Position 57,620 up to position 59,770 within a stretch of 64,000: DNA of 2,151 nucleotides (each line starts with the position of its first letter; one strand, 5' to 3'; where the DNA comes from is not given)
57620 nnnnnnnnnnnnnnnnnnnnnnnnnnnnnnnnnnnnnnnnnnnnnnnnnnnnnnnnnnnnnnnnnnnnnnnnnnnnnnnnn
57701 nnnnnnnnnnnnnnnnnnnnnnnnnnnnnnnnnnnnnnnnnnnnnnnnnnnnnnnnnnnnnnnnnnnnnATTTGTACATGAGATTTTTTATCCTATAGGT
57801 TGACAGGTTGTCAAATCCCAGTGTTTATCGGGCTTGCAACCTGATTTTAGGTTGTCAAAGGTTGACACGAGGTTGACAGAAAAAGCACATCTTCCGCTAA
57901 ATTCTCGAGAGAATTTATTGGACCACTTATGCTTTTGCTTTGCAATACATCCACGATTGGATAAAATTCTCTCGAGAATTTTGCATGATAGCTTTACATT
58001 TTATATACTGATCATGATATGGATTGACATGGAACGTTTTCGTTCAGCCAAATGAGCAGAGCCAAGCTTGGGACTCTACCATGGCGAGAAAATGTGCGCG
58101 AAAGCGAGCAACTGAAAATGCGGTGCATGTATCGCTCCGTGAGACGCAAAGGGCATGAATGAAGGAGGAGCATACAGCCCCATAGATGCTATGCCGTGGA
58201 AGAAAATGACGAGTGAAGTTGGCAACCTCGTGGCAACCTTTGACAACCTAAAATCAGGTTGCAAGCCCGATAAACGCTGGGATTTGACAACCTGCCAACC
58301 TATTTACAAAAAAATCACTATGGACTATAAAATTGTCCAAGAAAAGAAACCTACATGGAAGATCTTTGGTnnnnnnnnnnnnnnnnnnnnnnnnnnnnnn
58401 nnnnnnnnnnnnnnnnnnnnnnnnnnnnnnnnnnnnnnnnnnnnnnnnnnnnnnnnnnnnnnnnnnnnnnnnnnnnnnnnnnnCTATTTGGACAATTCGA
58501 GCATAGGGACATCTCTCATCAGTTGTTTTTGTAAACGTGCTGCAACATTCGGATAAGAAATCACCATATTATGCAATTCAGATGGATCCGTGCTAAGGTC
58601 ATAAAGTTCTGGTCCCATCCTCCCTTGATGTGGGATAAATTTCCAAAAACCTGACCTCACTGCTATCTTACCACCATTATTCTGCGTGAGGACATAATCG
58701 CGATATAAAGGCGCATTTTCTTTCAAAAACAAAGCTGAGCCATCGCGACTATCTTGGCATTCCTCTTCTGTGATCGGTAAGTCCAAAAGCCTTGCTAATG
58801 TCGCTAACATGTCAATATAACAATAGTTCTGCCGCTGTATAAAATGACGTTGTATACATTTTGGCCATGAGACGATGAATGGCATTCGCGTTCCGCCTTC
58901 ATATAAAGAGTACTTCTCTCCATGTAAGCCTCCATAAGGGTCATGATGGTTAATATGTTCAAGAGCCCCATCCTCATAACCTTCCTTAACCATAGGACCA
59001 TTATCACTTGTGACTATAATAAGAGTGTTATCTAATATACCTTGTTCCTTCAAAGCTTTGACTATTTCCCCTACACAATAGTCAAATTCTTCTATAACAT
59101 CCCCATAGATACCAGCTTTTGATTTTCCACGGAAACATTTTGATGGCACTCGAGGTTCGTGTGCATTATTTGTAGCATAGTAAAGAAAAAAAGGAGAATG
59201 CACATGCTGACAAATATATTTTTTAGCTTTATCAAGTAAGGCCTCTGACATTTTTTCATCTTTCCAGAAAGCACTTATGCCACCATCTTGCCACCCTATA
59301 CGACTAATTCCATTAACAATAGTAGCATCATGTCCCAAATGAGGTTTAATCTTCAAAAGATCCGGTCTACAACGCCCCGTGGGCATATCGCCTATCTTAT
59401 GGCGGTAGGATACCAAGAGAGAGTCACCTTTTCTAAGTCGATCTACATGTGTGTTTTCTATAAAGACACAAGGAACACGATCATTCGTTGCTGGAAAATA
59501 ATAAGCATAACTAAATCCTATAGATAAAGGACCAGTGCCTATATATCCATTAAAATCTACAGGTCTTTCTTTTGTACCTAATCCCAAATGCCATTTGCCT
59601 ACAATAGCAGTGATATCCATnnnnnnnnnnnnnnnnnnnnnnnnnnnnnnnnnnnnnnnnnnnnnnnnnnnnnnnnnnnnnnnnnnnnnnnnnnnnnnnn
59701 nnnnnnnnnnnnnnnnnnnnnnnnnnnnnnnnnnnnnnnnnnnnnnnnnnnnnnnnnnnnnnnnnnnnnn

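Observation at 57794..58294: Roughly 500 bp element with ~84 bp terminal inverted repeats between the two convergent PULs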

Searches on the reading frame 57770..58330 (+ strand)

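Call 26: search_protein_families(library=pfam, proteins=[L139:4041-4523:-, L139:3282-3893:-], max_evalue=1)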
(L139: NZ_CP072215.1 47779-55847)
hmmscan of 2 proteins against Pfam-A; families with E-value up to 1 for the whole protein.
L139:4041-4523:- (160 aa): 5 families
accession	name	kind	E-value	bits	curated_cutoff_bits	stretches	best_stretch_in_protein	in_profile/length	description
PF09742.14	Dymeclin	-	0.0089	14.9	28.6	1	21-121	156-263/673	Dyggve-Melchior-Clausen syndrome protein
PF00675.25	Peptidase_M16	-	0.042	14.2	22.3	1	26-92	13-82/149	Insulinase (Peptidase family M16)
PF18740.7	EC042_2821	-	0.054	14.5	24.9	1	56-119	6-66/97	EC042_2821-like Restriction Endonuclease-like domain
PF09633.15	DUF2023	-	0.13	12.8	27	0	54-83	18-47/101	Protein of unknown function (DUF2023)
PF14816.11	CANIN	-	0.18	11.3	25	1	21-81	129-187/370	Coiled-coil and Nse Interacting (CANIN) domain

L139:3282-3893:- (203 aa): 3 families
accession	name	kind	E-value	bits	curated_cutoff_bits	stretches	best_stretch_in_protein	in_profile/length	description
PF01609.27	DDE_Tnp_1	-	1.3e-10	41.8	23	1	2-141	93-200/200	Transposase DDE domain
PF13701.12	DDE_Tnp_1_4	-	9.9e-09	34.4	34.7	1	57-198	292-423/435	Transposase DDE domain group 1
PF20226.3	DUF6585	-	0.16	11.7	27.7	1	131-199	62-129/249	Family of unknown function (DUF6585)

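Call 27: search_protein_families(library=ncbifam, proteins=[L139:4041-4523:-, L139:3282-3893:-], max_evalue=1)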
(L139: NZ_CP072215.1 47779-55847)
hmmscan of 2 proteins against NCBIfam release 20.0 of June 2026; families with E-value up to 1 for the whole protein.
L139:4041-4523:- (160 aa): 1 family
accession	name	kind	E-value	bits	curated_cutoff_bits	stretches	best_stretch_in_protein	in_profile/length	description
NF033539.1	transpos_IS1380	equivalog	1.9e-20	72.9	180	1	2-149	28-186/419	IS1380 family transposase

L139:3282-3893:- (203 aa): 3 families
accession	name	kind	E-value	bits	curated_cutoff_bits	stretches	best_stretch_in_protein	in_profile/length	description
NF033539.1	transpos_IS1380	equivalog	4.2e-47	160.7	180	1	1-189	223-417/419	IS1380 family transposase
NF049999.1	transpos_IS701_3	equivalog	0.0016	17.4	170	1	48-119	269-334/412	IS701 family transposase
NF033540.2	transpos_IS701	equivalog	0.082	12.2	150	1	78-118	294-335/363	IS701 family transposase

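Call 28: search_dna_similar(query=L139:3282-3893:-, collection=plasmids, mode=protein, max_rows=40, rows=spread)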
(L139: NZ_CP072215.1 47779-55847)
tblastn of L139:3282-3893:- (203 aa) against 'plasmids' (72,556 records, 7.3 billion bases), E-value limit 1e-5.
Records with a match: 44; places in all: 53; records where one place covers at least 80% of the query: 44.
Best place of each record, by identity: >=99% 24; 95-99% 4; 80-90% 8; 60-80% 2; <60% 6.
By first word of the organism name: Bacteroides 24; Parabacteroides 7; Phocaeicola 6; Persicobacter 4; Segatella 2; Prevotella 1.
By predicted mobility (MOB-suite, as given by PLSDB): non-mobilizable 37; mobilizable 4; conjugative 3.
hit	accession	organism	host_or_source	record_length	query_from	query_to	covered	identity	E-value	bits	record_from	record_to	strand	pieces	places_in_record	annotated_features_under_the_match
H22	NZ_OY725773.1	Parabacteroides distasonis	-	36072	1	203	100%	99.5%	5e-132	415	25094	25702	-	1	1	none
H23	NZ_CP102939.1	Bacteroides cellulosilyticus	Blood(Human)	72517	1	203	100%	99.5%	5e-132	415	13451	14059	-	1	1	none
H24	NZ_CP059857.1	Bacteroides zhangwenhongii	Homo sapiens,pure culture,feces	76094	1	203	100%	99.5%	5e-132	415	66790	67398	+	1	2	none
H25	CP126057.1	Phocaeicola dorei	Homo sapiens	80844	1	203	100%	99.5%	5e-132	415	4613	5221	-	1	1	none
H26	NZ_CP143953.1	Phocaeicola vulgatus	Homo sapiens,cell culture,fecal sample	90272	1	203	100%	99.5%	5e-132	415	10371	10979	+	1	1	none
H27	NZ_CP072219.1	Bacteroides xylanisolvens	Homo sapiens,cultured bacterial ...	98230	1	203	100%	99.5%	5e-132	415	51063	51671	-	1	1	none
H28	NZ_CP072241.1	Bacteroides uniformis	Homo sapiens,cultured bacterial ...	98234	1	203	100%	99.5%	5e-132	415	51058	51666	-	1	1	none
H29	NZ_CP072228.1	Bacteroides eggerthii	Homo sapiens,cultured bacterial ...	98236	1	203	100%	99.5%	5e-132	415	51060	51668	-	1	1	none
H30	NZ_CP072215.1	Bacteroides xylanisolvens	Homo sapiens,cultured bacterial ...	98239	1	203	100%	99.5%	5e-132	415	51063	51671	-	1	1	none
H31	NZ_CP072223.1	Bacteroides uniformis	Homo sapiens,cultured bacterial ...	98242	1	203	100%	99.5%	5e-132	415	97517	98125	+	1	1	none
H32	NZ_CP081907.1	Parabacteroides distasonis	Homo sapiens,Biopsy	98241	1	203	100%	99.5%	5e-132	415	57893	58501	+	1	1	none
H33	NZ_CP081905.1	Parabacteroides goldsteinii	Homo sapiens,Left Flank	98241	1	203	100%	99.5%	5e-132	415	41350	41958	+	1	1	none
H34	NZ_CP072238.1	Bacteroides uniformis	Homo sapiens,cultured bacterial ...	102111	1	203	100%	99.5%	5e-132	415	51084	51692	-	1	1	none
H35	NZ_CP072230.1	Parabacteroides merdae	Homo sapiens,cultured bacterial ...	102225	1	203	100%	99.5%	5e-132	415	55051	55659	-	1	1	none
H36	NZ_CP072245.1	Bacteroides ovatus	Homo sapiens,cultured bacterial ...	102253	1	203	100%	99.5%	5e-132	415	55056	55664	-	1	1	none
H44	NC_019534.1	Bacteroides fragilis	-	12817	1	203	100%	96.6%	1e-129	408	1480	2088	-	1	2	IS1380-like element IS613 family transposase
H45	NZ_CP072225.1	Bacteroides thetaiotaomicron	Homo sapiens,cultured bacterial ...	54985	1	203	100%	95.6%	4e-130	410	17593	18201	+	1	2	IS1380-like element ISBf12 family transposase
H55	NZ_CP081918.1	Bacteroides ovatus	Homo sapiens,blood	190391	1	203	100%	79.3%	2e-108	347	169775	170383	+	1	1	IS1380-like element IS942 family transposase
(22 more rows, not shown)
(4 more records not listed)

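Call 29: get_annotated_region(hit=H44, flank=2000)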
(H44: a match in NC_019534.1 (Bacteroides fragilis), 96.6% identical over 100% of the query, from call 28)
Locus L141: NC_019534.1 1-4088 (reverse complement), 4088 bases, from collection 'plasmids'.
description: Bacteroides fragilis plasmid pBFUK1, complete sequence
organism: Bacteroides fragilis (NCBI taxid 817)
taxonomy: Bacteria; Bacteroidota; Bacteroidia; Bacteroidales; Bacteroidaceae; Bacteroides; Bacteroides fragilis
host: -; source: -; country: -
typing (MOB-suite, as given by PLSDB): non-mobilizable; replicon rep_cluster_1019
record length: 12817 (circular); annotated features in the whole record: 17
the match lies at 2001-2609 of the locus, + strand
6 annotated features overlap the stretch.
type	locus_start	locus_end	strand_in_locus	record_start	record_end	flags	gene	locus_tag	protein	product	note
CDS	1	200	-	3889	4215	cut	-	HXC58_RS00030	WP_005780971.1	multidrug efflux SMR transporter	-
CDS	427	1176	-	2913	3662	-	-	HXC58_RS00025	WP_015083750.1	subclass B1 metallo-beta-lactamase CfiA2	-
predicted_resistance_gene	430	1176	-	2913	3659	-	cfiA2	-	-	subclass B1 metallo-beta-lactamase CfiA2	predicted by amrfinderplus; class BETA-LACTAM; identity 100.0%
CDS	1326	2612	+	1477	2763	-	-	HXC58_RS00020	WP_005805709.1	IS1380-like element IS613 family transposase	GO:0006313 - DNA transposition [Evidence IEA]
CDS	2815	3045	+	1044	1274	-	-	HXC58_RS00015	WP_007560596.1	hypothetical protein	-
CDS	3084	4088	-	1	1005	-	-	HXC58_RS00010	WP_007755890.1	replication initiation protein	GO:0006270 - DNA replication initiation [Evidence IEA]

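Call 30: get_annotated_region(hit=H45, flank=2000)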
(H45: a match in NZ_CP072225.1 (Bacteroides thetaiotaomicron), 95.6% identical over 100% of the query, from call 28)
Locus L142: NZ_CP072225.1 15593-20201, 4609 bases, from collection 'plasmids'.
description: Bacteroides thetaiotaomicron strain CL11T00C24 plasmid pBtheCL11T00-1, complete sequence
organism: Bacteroides thetaiotaomicron (NCBI taxid 818)
taxonomy: Bacteria; Bacteroidota; Bacteroidia; Bacteroidales; Bacteroidaceae; Bacteroides; Bacteroides thetaiotaomicron
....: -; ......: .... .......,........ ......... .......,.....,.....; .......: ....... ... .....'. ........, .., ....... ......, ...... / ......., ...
typing (MOB-suite, as given by PLSDB): conjugative; replicon rep_cluster_663; relaxase MOBP; mating-pair formation MPF_T
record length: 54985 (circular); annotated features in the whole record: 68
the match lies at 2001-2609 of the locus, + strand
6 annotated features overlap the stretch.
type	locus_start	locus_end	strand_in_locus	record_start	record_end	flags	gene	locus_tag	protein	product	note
CDS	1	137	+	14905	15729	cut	-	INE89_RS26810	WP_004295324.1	class D beta-lactamase OXA-347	-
predicted_resistance_gene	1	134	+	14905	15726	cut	blaOXA-347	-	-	class D beta-lactamase OXA-347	predicted by amrfinderplus; class BETA-LACTAM; identity 100.0%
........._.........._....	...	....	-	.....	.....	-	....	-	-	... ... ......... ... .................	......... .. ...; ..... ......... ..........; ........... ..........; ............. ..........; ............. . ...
predicted_resistance_gene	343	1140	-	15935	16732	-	erm(F)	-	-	23S rRNA (adenine(2058)-N(6))-methyltransferase Erm(F)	predicted by amrfinderplus; class LINCOSAMIDE/MACROLIDE/STREPTOGRAMIN; identity 98.87%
CDS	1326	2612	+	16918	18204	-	-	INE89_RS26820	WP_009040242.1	IS1380-like element ISBf12 family transposase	GO:0006313 - DNA transposition [Evidence IEA]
CDS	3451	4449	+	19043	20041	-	-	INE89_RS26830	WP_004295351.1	hypothetical protein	-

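Call 31: get_annotated_region(hit=H55, flank=2000)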
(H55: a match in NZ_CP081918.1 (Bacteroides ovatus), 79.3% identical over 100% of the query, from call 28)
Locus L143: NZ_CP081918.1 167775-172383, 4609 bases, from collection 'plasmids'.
description: Bacteroides ovatus strain BFG-107 plasmid unnamed1, complete sequence
organism: Bacteroides ovatus (NCBI taxid 28116)
taxonomy: Bacteria; Bacteroidota; Bacteroidia; Bacteroidales; Bacteroidaceae; Bacteroides; Bacteroides ovatus
host: -; source: Homo sapiens,blood; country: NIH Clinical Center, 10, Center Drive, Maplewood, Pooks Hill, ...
typing (MOB-suite, as given by PLSDB): non-mobilizable
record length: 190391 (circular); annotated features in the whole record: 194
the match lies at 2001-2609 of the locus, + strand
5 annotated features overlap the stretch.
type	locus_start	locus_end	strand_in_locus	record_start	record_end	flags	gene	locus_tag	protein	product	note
CDS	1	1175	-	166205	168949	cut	-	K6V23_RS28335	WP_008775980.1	SusC/RagA family TonB-linked outer membrane protein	GO:0071702 - organic substance transport [Evidence IEA]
CDS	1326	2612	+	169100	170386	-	-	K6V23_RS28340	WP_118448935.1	IS1380-like element IS942 family transposase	GO:0006313 - DNA transposition [Evidence IEA]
CDS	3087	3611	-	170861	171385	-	-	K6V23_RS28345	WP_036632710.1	hypothetical protein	-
CDS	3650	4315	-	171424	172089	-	-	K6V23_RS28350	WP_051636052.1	hypothetical protein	-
CDS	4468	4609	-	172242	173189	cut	-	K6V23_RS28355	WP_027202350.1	hypothetical protein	-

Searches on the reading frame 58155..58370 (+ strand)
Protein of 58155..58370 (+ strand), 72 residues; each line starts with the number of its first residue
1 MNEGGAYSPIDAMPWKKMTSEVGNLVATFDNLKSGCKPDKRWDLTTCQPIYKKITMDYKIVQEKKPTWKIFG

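Call 42: find_homologous_proteins(query=window:58155-58370:+, max_evalue=10)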
Query seq(72 aa) (72 aa): 1 proteins with E <= 10 among 1 candidates.
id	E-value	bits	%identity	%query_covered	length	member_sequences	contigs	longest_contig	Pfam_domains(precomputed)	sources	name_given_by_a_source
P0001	4.4e-44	165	100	100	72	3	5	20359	-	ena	-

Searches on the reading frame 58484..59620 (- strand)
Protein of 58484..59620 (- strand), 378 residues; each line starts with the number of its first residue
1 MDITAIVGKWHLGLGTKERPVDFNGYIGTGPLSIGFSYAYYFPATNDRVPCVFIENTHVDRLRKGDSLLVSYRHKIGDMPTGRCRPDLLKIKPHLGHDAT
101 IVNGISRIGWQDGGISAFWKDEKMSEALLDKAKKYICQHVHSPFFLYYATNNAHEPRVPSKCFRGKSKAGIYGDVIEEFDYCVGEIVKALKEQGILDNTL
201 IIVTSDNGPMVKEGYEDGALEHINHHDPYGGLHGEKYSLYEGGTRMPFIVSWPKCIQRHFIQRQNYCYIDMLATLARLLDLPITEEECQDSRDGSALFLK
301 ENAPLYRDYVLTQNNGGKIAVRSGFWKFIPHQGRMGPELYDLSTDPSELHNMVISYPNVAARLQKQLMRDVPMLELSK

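Call 11: find_encoding_contigs(protein=window:58484-59620:-, flank=10000, max_places=10)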
Protein window:58484-59620:- (378 aa): 11 contigs read that carry it; 8 places shown.
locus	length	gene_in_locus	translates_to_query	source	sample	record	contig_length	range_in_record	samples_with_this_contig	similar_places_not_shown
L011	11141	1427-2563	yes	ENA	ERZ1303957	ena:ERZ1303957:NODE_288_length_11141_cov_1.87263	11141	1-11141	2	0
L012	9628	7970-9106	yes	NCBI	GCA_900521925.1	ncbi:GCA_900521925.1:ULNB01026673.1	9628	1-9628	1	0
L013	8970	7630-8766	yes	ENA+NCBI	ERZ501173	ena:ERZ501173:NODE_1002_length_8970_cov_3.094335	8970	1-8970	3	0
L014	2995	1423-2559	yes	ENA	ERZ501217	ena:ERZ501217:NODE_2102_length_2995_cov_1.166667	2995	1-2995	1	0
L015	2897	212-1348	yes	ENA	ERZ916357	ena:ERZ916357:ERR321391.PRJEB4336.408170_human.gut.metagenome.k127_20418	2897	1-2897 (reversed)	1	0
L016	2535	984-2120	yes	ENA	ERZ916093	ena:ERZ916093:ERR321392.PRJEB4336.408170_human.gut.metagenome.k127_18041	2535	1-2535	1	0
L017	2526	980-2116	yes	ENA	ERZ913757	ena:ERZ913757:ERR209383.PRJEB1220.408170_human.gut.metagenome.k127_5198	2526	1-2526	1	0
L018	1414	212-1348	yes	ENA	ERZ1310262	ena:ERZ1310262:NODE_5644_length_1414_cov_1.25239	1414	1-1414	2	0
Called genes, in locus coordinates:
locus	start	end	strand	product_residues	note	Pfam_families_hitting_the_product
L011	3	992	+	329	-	?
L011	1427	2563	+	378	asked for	PF00884:Sulfatase, PF16347:SGSH_C (weak)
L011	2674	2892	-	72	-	-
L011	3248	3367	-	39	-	-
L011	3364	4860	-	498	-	PF03051:Peptidase_C1_2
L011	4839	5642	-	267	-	-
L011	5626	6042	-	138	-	-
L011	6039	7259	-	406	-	PF07690:MFS_1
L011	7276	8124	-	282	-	PF01869:BcrAD_BadFG (weak)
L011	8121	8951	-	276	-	PF13580:SIS_2, PF22645:GKRP_SIS_N, PF01380:SIS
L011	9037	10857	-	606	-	PF02838:Glyco_hydro_20b, PF00728:Glyco_hydro_20, PF13287:Fn3_assoc, PF13290:CHB_HEX_C_1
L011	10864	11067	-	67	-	PF13290:CHB_HEX_C_1, PF13287:Fn3_assoc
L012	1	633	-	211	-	?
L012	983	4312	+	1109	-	PF07660:STN, PF13620:CarboxypepD_reg, PF13715:CarbopepD_reg_2, PF07715:Plug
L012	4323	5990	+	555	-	PF14322:SusD-like_3, PF07980:SusD_RagB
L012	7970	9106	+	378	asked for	PF00884:Sulfatase, PF16347:SGSH_C (weak)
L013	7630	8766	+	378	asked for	PF00884:Sulfatase, PF16347:SGSH_C (weak)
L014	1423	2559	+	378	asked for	PF00884:Sulfatase, PF16347:SGSH_C (weak)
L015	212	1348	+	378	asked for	PF00884:Sulfatase, PF16347:SGSH_C (weak)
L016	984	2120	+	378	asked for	PF00884:Sulfatase, PF16347:SGSH_C (weak)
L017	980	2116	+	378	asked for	PF00884:Sulfatase, PF16347:SGSH_C (weak)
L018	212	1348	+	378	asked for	PF00884:Sulfatase, PF16347:SGSH_C (weak)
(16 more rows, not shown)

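Call 85: find_homologous_proteins(query=window:58484-59620:-, max_evalue=1e-50)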
Query window:58484-59620:- (378 aa): 7264 proteins with E <= 1e-50 among 8000 candidates; the best 120 are listed.
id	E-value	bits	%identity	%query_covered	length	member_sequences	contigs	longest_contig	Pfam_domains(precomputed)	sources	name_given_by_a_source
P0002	9.5e-264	892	99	100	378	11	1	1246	PF16347.11,PF00884.29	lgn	-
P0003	1.8e-166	572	65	97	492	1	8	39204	PF01663.28,PF16347.11,PF00884.29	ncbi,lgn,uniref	ncbi:MAG: sulfatase family protein [Parabacteroides gordonii]|uniref:sulfatase family protein n=1 Ta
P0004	3.2e-166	571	65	97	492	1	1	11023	PF01663.28,PF16347.11,PF00884.29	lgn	-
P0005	4.5e-166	571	66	97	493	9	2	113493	PF01663.28,PF16347.11,PF00884.29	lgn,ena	-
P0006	1.5e-165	569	65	97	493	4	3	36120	PF01663.28,PF16347.11,PF00884.29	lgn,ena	-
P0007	1.9e-165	569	65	97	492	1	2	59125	PF01663.28,PF16347.11,PF00884.29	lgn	-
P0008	7.2e-165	567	65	97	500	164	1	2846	PF01663.28,PF16347.11,PF00884.29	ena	-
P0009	1.1e-164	566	65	97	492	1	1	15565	PF01663.28,PF00884.29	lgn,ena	-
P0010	1.3e-164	566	66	97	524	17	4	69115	PF01663.28,PF16347.11,PF00884.29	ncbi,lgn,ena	-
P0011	4.4e-164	564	65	97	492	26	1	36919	PF01663.28,PF16347.11,PF00884.29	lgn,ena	-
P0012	5.7e-164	564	65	97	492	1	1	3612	PF01663.28,PF16347.11,PF00884.29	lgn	-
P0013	8.7e-164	563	66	96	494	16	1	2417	PF01663.28,PF16347.11,PF00884.29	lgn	-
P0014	1.4e-163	562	65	97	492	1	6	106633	PF01663.28,PF00884.29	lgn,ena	-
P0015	1.7e-163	562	65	97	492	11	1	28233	PF01663.28,PF16347.11,PF00884.29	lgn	-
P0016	5.0e-163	561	65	97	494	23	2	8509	PF01663.28,PF16347.11,PF00884.29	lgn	-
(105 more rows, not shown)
